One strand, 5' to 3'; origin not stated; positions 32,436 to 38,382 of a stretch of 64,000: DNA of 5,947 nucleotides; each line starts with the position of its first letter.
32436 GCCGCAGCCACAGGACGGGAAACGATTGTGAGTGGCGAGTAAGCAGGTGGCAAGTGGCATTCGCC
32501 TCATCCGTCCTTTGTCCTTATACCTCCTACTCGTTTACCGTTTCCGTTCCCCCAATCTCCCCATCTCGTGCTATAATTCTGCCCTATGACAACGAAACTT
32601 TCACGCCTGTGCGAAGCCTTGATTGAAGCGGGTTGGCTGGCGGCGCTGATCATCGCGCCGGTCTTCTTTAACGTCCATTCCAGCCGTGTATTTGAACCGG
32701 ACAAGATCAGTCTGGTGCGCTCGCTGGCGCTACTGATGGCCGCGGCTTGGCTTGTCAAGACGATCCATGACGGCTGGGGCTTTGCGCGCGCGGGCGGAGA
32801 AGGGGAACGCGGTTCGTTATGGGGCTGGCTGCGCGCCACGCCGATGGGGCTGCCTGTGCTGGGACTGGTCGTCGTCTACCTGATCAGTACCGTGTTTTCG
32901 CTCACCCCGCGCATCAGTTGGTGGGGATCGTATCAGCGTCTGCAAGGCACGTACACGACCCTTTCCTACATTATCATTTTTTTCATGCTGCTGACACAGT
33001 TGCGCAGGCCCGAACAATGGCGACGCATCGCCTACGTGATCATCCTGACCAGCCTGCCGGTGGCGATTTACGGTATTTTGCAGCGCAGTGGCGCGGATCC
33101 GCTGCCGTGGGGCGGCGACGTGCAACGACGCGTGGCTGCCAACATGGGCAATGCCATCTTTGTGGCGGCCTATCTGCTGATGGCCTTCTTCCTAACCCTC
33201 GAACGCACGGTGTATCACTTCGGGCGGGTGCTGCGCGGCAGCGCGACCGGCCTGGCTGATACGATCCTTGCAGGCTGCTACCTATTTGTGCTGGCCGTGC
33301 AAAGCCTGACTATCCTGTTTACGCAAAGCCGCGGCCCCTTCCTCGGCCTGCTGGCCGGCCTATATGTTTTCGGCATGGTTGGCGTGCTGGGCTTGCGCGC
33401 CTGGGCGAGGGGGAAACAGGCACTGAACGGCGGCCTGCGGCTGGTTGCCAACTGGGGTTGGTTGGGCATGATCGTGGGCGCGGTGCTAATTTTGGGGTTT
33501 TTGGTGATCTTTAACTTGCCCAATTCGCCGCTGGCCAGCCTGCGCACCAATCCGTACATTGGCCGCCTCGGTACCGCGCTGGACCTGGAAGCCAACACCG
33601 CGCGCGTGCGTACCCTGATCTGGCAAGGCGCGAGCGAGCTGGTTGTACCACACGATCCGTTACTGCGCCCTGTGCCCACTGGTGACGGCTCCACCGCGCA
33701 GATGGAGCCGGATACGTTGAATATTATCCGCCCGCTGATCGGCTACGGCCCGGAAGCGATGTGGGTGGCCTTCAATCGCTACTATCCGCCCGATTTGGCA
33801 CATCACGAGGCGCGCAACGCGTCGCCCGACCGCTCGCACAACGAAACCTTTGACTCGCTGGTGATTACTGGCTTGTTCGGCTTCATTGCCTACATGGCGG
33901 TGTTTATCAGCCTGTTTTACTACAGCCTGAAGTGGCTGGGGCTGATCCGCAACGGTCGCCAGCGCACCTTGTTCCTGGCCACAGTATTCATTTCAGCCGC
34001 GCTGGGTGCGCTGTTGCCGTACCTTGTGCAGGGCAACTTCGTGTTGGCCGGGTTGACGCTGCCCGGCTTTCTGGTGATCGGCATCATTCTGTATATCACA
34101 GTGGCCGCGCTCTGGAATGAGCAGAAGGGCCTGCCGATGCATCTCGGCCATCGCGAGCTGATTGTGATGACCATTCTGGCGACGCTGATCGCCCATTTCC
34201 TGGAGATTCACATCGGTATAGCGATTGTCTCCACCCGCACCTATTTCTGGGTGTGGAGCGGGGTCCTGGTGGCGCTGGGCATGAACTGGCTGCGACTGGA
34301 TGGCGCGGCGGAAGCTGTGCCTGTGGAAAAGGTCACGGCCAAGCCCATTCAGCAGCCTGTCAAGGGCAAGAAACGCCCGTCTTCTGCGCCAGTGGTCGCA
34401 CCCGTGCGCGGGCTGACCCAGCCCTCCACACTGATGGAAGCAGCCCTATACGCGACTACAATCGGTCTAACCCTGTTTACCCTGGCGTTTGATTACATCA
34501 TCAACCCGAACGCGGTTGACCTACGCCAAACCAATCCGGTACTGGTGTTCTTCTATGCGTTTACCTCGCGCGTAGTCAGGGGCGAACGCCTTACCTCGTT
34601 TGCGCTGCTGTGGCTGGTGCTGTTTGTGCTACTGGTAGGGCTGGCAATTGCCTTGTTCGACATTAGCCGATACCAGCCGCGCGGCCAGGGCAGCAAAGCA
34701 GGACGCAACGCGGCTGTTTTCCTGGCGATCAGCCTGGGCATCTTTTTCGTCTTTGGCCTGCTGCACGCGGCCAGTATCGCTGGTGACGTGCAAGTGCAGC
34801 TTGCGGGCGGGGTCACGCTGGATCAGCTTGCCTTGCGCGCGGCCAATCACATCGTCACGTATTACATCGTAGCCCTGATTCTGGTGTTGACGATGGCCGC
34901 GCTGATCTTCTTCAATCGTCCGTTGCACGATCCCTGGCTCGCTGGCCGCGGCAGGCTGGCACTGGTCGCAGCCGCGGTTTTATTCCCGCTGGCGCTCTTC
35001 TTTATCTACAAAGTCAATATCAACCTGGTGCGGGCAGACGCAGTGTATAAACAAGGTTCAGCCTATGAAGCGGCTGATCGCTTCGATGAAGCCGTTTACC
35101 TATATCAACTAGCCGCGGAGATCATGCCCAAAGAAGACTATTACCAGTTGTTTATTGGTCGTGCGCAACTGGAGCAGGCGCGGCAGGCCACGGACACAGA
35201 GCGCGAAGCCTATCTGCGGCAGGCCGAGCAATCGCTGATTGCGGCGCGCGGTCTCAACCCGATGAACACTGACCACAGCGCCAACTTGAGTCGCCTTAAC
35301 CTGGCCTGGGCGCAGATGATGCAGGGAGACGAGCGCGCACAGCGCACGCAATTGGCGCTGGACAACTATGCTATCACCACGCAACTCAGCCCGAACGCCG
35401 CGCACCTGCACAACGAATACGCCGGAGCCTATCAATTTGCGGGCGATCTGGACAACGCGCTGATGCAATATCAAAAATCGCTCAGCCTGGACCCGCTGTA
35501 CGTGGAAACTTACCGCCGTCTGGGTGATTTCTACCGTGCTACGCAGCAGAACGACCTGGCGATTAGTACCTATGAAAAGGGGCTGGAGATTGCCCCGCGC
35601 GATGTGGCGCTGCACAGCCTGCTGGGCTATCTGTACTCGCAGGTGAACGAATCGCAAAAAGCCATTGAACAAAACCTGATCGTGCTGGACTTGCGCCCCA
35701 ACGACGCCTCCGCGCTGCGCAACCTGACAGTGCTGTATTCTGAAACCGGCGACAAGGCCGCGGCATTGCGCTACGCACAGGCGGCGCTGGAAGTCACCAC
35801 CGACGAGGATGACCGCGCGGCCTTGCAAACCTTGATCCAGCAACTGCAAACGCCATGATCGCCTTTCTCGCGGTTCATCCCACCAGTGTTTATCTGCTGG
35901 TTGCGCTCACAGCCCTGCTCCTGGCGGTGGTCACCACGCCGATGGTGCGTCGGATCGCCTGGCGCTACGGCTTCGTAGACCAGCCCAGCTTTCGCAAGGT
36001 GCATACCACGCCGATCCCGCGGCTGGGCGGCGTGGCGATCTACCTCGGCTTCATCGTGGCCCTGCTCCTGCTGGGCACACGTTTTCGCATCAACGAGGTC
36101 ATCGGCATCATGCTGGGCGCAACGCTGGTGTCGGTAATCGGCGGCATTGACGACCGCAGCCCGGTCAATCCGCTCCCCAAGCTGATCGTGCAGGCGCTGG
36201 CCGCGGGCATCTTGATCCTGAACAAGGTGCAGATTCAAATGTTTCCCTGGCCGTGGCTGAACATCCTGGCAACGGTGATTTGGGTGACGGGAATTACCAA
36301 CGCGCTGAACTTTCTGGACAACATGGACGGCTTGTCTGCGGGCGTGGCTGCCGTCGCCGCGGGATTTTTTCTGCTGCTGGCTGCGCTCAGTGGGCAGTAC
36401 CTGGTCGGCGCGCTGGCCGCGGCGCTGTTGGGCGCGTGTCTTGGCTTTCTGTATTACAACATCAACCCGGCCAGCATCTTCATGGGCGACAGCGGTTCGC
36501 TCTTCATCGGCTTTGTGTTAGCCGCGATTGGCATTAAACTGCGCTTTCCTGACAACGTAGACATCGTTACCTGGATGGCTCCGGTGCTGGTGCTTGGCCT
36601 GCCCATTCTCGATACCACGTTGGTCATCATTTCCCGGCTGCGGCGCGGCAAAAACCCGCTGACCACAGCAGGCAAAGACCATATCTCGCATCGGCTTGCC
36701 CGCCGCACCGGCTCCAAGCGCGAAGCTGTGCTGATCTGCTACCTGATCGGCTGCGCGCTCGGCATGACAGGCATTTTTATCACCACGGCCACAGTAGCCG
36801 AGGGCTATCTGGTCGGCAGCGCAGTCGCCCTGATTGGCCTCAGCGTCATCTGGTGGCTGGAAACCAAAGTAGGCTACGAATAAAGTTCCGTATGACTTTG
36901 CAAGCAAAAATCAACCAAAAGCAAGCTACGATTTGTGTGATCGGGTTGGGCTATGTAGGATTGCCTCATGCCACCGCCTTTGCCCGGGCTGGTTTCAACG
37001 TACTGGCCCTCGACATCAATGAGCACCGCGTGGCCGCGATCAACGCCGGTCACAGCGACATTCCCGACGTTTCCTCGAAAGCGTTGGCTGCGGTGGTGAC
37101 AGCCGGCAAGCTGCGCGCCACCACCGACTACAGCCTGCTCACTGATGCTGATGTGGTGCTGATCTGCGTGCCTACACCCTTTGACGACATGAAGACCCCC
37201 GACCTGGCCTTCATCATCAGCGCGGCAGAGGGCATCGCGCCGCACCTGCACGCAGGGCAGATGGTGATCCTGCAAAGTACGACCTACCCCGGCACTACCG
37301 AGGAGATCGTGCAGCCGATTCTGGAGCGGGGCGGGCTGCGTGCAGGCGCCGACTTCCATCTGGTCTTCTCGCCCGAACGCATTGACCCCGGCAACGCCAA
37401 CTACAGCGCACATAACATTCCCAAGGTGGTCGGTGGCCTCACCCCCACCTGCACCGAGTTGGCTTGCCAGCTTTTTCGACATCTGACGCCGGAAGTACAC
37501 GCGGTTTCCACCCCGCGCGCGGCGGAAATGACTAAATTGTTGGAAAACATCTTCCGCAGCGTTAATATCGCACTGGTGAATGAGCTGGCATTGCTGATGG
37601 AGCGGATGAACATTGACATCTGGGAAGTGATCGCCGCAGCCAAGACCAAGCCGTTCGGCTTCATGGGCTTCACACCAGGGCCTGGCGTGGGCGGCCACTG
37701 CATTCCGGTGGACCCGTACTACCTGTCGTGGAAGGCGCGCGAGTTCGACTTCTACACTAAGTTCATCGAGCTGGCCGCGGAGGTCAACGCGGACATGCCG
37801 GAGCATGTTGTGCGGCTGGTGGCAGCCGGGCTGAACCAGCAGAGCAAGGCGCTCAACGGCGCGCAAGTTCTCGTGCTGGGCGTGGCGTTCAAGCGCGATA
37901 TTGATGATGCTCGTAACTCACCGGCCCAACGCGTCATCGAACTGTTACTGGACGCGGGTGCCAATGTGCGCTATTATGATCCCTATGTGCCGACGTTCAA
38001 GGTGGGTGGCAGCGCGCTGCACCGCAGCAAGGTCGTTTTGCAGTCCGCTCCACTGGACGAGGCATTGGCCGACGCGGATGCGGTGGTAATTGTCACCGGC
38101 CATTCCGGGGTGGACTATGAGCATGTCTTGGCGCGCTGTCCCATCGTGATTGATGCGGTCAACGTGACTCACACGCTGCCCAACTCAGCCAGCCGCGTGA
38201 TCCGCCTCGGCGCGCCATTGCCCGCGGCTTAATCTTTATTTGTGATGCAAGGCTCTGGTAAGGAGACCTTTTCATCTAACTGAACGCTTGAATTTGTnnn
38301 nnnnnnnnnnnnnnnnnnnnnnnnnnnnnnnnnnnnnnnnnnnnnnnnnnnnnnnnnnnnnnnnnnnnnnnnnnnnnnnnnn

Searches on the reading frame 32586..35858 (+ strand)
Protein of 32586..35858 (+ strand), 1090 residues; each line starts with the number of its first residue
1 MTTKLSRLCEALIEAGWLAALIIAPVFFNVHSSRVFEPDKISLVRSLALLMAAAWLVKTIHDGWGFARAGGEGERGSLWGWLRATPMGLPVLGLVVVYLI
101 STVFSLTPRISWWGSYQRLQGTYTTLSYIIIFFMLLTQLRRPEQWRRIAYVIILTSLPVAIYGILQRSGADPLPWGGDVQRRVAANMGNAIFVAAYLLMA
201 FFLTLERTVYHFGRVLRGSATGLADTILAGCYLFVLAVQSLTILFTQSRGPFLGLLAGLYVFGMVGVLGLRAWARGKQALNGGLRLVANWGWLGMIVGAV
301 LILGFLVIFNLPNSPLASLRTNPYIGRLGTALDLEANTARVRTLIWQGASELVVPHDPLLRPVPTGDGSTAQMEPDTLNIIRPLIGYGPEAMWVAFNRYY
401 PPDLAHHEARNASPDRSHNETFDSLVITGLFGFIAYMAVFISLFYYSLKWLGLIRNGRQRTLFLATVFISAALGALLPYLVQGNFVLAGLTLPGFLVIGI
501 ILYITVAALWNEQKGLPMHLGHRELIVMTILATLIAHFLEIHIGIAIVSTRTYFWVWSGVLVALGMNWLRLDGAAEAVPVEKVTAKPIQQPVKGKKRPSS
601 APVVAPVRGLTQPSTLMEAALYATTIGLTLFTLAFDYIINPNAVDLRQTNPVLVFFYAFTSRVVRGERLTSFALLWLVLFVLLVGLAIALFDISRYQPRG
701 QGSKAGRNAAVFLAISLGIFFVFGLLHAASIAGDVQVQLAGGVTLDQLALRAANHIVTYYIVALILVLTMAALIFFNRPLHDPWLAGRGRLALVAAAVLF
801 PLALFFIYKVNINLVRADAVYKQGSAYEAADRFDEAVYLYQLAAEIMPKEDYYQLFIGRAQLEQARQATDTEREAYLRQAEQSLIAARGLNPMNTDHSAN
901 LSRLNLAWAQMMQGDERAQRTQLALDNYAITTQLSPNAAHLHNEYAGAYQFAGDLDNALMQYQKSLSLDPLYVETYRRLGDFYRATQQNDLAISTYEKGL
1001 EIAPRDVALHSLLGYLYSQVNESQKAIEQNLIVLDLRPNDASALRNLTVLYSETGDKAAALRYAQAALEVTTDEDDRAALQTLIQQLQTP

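Call 8: search_protein_families(library=pfam, proteins=[window:32586-35858:+], max_evalue=0.001)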
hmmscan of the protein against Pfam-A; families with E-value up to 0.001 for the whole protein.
window:32586-35858:+ (1090 aa): 12 families
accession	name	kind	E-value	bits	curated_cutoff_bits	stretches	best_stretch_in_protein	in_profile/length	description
PF13424.12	TPR_12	-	1.7e-12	47.8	30.1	1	939-1004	3-76/77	Tetratricopeptide repeat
PF13431.12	TPR_17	-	2e-11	43.6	24.4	0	995-1028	1-34/34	Tetratricopeptide repeat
PF13181.12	TPR_8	-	3.9e-11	42.6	25.7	0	975-1005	3-33/34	Tetratricopeptide repeat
PF07719.23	TPR_2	-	5.1e-11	42.2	27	0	817-849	1-33/34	Tetratricopeptide repeat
PF00515.34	TPR_1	-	1.4e-10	41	27.8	0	974-1006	2-34/34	Tetratricopeptide repeat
PF13414.12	TPR_11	-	7e-10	38.9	26.8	1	980-1019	1-40/42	TPR repeat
PF13176.12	TPR_7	-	5.9e-09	35.8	27.9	0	1043-1078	1-36/36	Tetratricopeptide repeat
PF04932.20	Wzy_C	-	2e-07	31.3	31.7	1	377-437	91-149/149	O-Antigen ligase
PF13428.12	TPR_14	-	1.1e-06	29.2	23.5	0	974-1015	2-43/44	Tetratricopeptide repeat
PF13432.12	TPR_16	-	1.7e-06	28.8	32.7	0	948-1006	6-64/65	Tetratricopeptide repeat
PF14559.12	TPR_19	-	5.9e-06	27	25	1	952-1013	4-65/68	Tetratricopeptide repeat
PF13371.12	TPR_9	-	3.6e-05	24.1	35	1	1013-1084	1-72/73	Tetratricopeptide repeat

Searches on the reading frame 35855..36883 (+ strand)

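Call 8: search_protein_families(library=pfam, proteins=[window:35855-36883:+], max_evalue=0.001)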
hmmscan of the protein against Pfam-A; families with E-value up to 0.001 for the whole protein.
window:35855-36883:+ (342 aa): 1 family
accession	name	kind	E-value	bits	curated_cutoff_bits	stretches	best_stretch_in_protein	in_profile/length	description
PF00953.26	Glycos_transf_4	-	9.3e-35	120.4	27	1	83-228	2-158/160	Glycosyl transferase family 4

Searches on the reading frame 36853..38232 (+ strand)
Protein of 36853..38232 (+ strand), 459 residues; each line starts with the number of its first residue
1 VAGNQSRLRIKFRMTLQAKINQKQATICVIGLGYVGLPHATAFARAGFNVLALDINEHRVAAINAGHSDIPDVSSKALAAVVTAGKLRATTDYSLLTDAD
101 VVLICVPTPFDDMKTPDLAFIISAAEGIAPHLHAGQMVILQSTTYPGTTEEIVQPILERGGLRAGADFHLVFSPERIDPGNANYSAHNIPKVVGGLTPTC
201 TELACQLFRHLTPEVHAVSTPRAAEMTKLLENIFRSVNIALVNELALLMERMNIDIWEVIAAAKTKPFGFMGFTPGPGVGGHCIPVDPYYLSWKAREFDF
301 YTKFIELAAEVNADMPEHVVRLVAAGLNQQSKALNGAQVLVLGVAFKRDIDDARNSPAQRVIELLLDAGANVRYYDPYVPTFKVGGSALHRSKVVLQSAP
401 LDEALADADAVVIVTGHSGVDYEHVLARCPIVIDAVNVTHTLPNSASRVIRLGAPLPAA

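Call 8: search_protein_families(library=pfam, proteins=[window:36853-38232:+], max_evalue=0.001)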
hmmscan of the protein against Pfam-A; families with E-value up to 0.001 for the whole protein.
window:36853-38232:+ (459 aa): 10 families
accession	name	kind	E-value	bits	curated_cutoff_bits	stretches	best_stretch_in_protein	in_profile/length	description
PF03721.20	UDPG_MGDP_dh_N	-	3.6e-50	170.6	27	1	26-202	2-181/187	UDP-glucose/GDP-mannose dehydrogenase family, NAD binding domain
PF00984.24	UDPG_MGDP_dh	-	2.8e-32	111.1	25.4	1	222-313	1-93/94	UDP-glucose/GDP-mannose dehydrogenase family, central domain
PF03720.21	UDPG_MGDP_dh_C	-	7.3e-23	81.3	30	1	340-439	1-101/103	UDP-glucose/GDP-mannose dehydrogenase family, UDP binding domain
PF03446.21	NAD_binding_2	-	9.1e-10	39.2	21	1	26-160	1-111/161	NAD binding domain of 6-phosphogluconate dehydrogenase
PF02826.25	2-Hacid_dh_C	-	3.4e-06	27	25.1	0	22-76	34-91/178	D-isomer specific 2-hydroxyacid dehydrogenase, NAD binding domain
PF02737.24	3HCDH_N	-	4e-06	27.3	22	1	26-106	1-86/180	3-hydroxyacyl-CoA dehydrogenase, NAD binding domain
PF01210.29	NAD_Gly3P_dh_N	-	4.8e-05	23.8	23.1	0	27-110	2-81/158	NAD-dependent glycerol-3-phosphate dehydrogenase N-terminus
PF02558.23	ApbA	-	0.00015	21.8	22.2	1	27-110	1-78/150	Ketopantoate reductase PanE/ApbA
PF01262.27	AlaDh_PNT_C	-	0.0003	20.7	23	1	11-65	14-69/214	Alanine dehydrogenase/PNT, C-terminal domain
PF13241.12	NAD_binding_7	-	0.00032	21.7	22.1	0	358-422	19-76/104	Putative NAD(P)-binding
